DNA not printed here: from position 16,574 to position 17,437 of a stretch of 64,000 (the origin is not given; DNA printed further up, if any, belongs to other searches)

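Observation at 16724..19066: AT-rich three-gene insert in the pilus locus: two DNPH1/NDT-like-RHH fusion paralogs (one catalytic, one Glu-less) flanking a PNP-family gene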

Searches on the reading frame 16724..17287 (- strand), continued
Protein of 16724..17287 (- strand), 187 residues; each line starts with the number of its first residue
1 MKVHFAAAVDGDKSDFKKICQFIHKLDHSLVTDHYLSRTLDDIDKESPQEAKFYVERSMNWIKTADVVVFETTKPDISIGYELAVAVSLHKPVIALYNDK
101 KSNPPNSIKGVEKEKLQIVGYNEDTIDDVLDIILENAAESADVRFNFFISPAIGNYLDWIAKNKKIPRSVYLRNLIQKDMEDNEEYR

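Call 51: predict_structure(alignment_id=A2)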
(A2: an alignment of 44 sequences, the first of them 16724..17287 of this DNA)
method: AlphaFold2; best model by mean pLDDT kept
length: 187 residues; sequences in the alignment: 44
mean_pLDDT: 88.1   pTM: 0.71
mean pLDDT of the five models: 88.1, 88.1, 87.1, 86.8, 86.0
residues with pLDDT >= 90: 98; 70-90: 78; 50-70: 11; < 50: 0
segments of 3 or more residues with pLDDT < 50: none
pLDDT, mean of each block of 10 residues (from residue 1): 92 92 92 88 89 90 93 87 88 91 77 78 89 83 77 96 93 91 87
secondary structure, 60 per line:
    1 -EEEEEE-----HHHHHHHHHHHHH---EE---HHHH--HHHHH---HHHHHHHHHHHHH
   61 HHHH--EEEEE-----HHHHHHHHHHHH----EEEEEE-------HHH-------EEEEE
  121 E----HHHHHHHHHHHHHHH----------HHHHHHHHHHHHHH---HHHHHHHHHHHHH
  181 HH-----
elements in order: E2-7 H13-25 H34-37 H40-44 H48-64 E67-71 H77-88 E93-98 E116-121 H126-140 H151-164 H168-182

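Call 56: find_related_loci(query=A2, collection=viral_contigs, flank=5000)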
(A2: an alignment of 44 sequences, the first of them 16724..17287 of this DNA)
Query A2 (187 aa) in viral_contigs; peptide patterns used: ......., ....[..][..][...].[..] (x = any residue, [..] = any of these).
404 stretches matched a pattern, but none encodes a relative of the query by tblastn (E <= 1e-3).

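Call 59: search_protein_families(library=pfam, proteins=[L110:3320-3925:+, L167:8268-9644:+, L158:1644-1949:+, L156:2211-3686:+, L136:3763-4290:+, L141:2545-3261:+, L090:496-1476:+, L115:5044-5964:+, L097:7593-8201:-, L114:412-1284:+], max_evalue=0.001)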
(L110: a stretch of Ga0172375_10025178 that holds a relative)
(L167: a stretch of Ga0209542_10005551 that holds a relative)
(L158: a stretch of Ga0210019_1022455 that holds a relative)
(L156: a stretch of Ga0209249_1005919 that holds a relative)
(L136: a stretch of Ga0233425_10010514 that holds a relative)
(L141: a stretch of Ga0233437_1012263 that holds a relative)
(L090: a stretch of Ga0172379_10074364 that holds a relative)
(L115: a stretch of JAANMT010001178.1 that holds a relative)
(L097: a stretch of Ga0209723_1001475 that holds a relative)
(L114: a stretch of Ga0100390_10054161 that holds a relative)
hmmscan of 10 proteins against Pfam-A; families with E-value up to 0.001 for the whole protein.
L110:3320-3925:+ (201 aa): 5 families
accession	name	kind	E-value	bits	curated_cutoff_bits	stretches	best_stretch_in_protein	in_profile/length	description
PF13662.12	Toprim_4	-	3.2e-22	79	25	1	81-169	2-82/85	Toprim domain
PF21175.2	RecR_C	-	2e-12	46.7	22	1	176-199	1-24/24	RecR, C-terminal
PF21176.3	RecR_HhH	-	6.2e-12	45.6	27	1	7-48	1-42/45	RecR, helix-hairpin-helix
PF01751.28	Toprim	-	1.6e-08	35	23.1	1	82-169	2-92/96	Toprim domain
PF02132.21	RecR_ZnF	-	2.3e-07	30.9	22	1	55-74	2-21/21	RecR, Cys4-zinc finger domain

L167:8268-9644:+ (458 aa): 6 families
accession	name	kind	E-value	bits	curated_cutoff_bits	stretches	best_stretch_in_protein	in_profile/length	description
PF01406.26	tRNA-synt_1e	-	1.6e-97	327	27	1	14-326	2-300/301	tRNA synthetases class I (C) catalytic domain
PF09334.17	tRNA-synt_1g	-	3e-13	49.8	20.1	2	243-323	292-372/391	tRNA synthetases class I (M)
PF01921.24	tRNA-synt_1f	-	7.5e-07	28.8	27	1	234-337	236-340/360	tRNA synthetases class I (K)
PF00133.28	tRNA-synt_1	-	1.7e-05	24.3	22.7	1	234-316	330-412/414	tRNA synthetases class I (I, L, M and V)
PF23493.1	CysS_C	-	3.9e-05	24.1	23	1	415-456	3-44/51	Cysteinyl-tRNA ligase anticodon binding domain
PF09190.17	DALR_2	-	0.00055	20.9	22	0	362-385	1-24/57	DALR domain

L158:1644-1949:+ (101 aa): 1 family
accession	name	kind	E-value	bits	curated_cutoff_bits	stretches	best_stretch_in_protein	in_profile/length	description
PF02575.21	YbaB_DNA_bd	-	1.5e-07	32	25.5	1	14-90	3-90/91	YbaB/EbfC DNA-binding family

L156:2211-3686:+ (491 aa): 6 families
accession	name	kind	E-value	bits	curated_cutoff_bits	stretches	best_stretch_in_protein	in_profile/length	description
PF13177.12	DNA_pol3_delta2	-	2.7e-41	141.7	27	1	20-173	5-159/161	DNA polymerase III, delta subunit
PF20964.2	DnaX_C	-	5.4e-12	46.1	26.2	1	371-466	4-99/113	DNA polymerase III subunit tau, C-terminal domain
PF00004.35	AAA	-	6.4e-11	43.3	21.2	1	38-169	2-126/131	ATPase family associated with various cellular activities (AAA)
PF07728.20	AAA_5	-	5.5e-06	26.9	22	1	37-141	2-92/139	AAA domain (dynein-related subfamily)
PF13401.12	AAA_22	-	5.6e-06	27.1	27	1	38-153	9-123/130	AAA domain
PF22608.2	DNAX_ATPase_lid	-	2e-05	24.7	27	1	181-219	4-42/49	DNA polymerase III clamp loader subunit, ATPase lid domain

L136:3763-4290:+ (175 aa): 0 families

L141:2545-3261:+ (238 aa): 4 families
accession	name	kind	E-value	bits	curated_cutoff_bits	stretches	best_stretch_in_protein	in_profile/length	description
PF25199.1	nSTAND_NTPase5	-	3.8e-05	24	34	1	32-78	23-72/145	Novel STAND NTPase 5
PF00265.24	TK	-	0.00016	22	20.6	1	52-213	4-155/176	Thymidine kinase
PF06068.19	TIP49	-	0.00056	19.6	23.8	1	37-78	38-79/347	TIP49 P-loop domain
PF00270.35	DEAD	-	0.00099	19.3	26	0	48-71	13-36/167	DEAD/DEAH box helicase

L090:496-1476:+ (326 aa): 6 families
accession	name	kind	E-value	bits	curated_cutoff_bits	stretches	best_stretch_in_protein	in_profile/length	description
PF13489.12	Methyltransf_23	-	7.3e-10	39.2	27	1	38-274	11-159/164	Methyltransferase domain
PF13847.12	Methyltransf_31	-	8.9e-09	35.6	27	1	47-175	2-108/145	Methyltransferase domain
PF13649.12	Methyltransf_25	-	6.3e-08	33.7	27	1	52-133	1-77/97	Methyltransferase domain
PF08242.18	Methyltransf_12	-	2.2e-07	32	30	1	53-133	1-78/98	Methyltransferase domain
PF08241.18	Methyltransf_11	-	6.6e-06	27.1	21.2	1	53-133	1-73/95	Methyltransferase domain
PF13679.12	Methyltransf_32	-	2.4e-05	24.8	27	1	30-101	6-76/143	Methyltransferase domain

L115:5044-5964:+ (306 aa): 1 family
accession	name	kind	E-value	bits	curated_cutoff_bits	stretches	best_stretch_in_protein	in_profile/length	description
PF00294.29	PfkB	-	4.1e-35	122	25.8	1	4-298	4-299/302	pfkB family carbohydrate kinase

L097:7593-8201:- (202 aa): 1 family
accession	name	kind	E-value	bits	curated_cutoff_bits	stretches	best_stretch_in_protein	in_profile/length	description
PF00908.23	dTDP_sugar_isom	-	1.4e-29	103.4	27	1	22-197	1-167/168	dTDP-4-dehydrorhamnose 3,5-epimerase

L114:412-1284:+ (290 aa): 3 families
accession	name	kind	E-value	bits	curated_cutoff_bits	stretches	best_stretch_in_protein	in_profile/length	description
PF04055.27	Radical_SAM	-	1.3e-07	32.4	29.5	1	11-115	2-108/166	Radical SAM superfamily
PF13353.11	Fer4_12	-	8.1e-05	23.4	22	1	14-89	13-85/137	4Fe-4S single cluster domain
PF13186.11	SPASM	-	0.00014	22.5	21.5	1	224-263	1-38/67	Iron-sulfur cluster-binding domain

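Call 61: search_solved_structures(query=A2, max_evalue=10, show_alignments=0)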
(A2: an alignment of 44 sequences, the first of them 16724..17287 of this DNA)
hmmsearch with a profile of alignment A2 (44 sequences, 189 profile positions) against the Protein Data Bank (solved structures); distinct sequences matched with E-value up to 10: 21.
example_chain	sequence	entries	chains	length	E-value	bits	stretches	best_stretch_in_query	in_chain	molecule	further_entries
2klh_A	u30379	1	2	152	3.2e-22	82.6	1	3-136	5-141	c-Myc-responsive protein Rcl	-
4fyh_A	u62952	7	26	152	6.9e-22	81.5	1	3-136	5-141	Deoxyribonucleoside 5'-monophosphate N-glycosidase | 2'-deoxynucleoside 5'-phosphate N-hydrolase 1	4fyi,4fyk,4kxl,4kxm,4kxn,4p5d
2khz_A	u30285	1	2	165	1.6e-21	80.3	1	3-136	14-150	c-Myc-responsive protein Rcl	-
8rpt_B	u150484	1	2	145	8.3e-19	71.4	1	3-135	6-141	2'-deoxynucleoside 5'-phosphate N-hydrolase 1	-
8rps_C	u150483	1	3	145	1.8e-18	70.3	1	3-135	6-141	2'-deoxynucleoside 5'-phosphate N-hydrolase 1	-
9i3q_A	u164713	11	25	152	2.7e-18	69.8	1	3-136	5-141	5-hydroxymethyl-dUMP N-hydrolase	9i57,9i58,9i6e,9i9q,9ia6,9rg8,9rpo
9da1_A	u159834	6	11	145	3e-18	69.6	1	3-135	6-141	5-hydroxymethyl-dUMP N-hydrolase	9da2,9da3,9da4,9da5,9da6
8os9_A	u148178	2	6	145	3e-18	69.6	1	3-135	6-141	2'-deoxynucleoside 5'-phosphate N-hydrolase 1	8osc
4p5e_A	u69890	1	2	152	3.2e-18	69.5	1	3-136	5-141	2'-deoxynucleoside 5'-phosphate N-hydrolase 1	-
8qhr_A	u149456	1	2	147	3.4e-18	69.4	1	3-135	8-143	2'-deoxynucleoside 5'-phosphate N-hydrolase 1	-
8qhq_A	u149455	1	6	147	8.3e-18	68.2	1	3-135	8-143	2'-deoxynucleoside 5'-phosphate N-hydrolase 1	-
8rqd_C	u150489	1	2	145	1.1e-17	67.8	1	3-135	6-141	2'-deoxynucleoside 5'-phosphate N-hydrolase 1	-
8fz9_A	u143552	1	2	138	0.0065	19.6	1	48-130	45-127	TIR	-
8phx_A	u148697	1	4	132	0.025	17.7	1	29-113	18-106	Histidine protein kinase SLN1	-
7m5h_A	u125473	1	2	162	0.036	17.2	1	2-105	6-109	Nucleoside 2-deoxyribosyltransferase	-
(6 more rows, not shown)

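Call 63: search_protein_families(library=pfam, alignment_id=A2, max_evalue=0.01)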
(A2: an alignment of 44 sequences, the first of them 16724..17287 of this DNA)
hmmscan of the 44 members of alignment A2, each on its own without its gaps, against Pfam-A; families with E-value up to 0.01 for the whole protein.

A. member 1, window:16724-17287:- (187 aa): 1 family
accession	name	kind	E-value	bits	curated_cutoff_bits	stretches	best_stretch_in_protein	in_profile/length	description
PF05014.21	Nuc_deoxyrib_tr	-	3e-09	37.5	28.8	1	22-103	23-103/117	Nucleoside 2-deoxyribosyltransferase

B. families by the number of members that match (of 44 scanned): 13 families
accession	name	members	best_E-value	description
PF05014.21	Nuc_deoxyrib_tr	38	3.6e-10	Nucleoside 2-deoxyribosyltransferase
PF18306.6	LDcluster4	2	0.0007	SLOG cluster4 family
PF14359.12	DUF4406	2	0.0016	Domain of unknown function (DUF4406)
PF14278.11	TetR_C_8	2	0.0055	Transcriptional regulator C-terminal region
PF09373.15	PMBR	1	0.00069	Pseudomurein-binding repeat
PF21983.2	NikA-like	1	0.00073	Mobilization protein NikA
PF08245.18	Mur_ligase_M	1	0.0012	Mur ligase middle domain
PF12651.13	RHH_3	1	0.0017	Ribbon-helix-helix domain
PF01402.27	RHH_1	1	0.0022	Ribbon-helix-helix protein, copG family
PF13692.12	Glyco_trans_1_4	1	0.0026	Glycosyl transferases group 1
PF20028.4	VMAP-C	1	0.0072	vWA-MoxR associated protein C-terminal domain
PF11071.14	Nuc_deoxyri_tr3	1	0.0086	Nucleoside 2-deoxyribosyltransferase YtoQ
PF00534.26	Glycos_transf_1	1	0.0096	Glycosyl transferases group 1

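Call 85: search_protein_representatives(alignment_id=A2)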
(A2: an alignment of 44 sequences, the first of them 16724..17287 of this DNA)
Query: 44 sequences, 189 profile positions. Proteins with E-value up to 0.001 (for the whole library): 2674; up to 1e-10: 1444; up to 1e-30: 317. The best 150 are listed.
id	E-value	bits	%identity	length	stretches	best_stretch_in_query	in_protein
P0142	2.2e-75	269.1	-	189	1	1-188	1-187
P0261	9.4e-71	253.9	-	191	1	1-188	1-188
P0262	2.4e-68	246.1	-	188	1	1-183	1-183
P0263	3.6e-68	245.5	-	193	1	1-186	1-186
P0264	1.6e-66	240.2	-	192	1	1-188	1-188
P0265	9.1e-66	237.7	-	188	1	1-188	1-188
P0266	4.2e-65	235.5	-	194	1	1-188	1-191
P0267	5.5e-64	231.9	-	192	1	1-188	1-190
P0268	8.7e-64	231.2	-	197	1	1-188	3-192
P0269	4.2e-63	229.0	-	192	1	1-188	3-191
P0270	7.9e-63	228.1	-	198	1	1-188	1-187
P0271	1.8e-62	226.9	-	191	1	1-188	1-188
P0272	1.8e-62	226.9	-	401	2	1-136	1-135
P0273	2.6e-62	226.4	-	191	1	1-188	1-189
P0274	2.7e-62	226.4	-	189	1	1-183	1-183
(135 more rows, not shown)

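Call 96: search_protein_families(library=phrogs, proteins=[window:16724-17287:-], max_evalue=0.01)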
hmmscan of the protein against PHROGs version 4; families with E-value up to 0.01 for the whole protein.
window:16724-17287:- (187 aa): 3 families
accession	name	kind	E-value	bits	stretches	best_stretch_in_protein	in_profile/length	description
phrog_7995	-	DNA, RNA and nucleotide metabolism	2.3e-05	24.8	1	55-103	87-137/336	nucleoside deoxyribosyltransferase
phrog_355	-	DNA, RNA and nucleotide metabolism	0.00023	21.7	1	18-103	100-179/249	nucleoside 2-deoxyribosyltransferase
phrog_18163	-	unknown function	0.0093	17.1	0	61-106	28-73/110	-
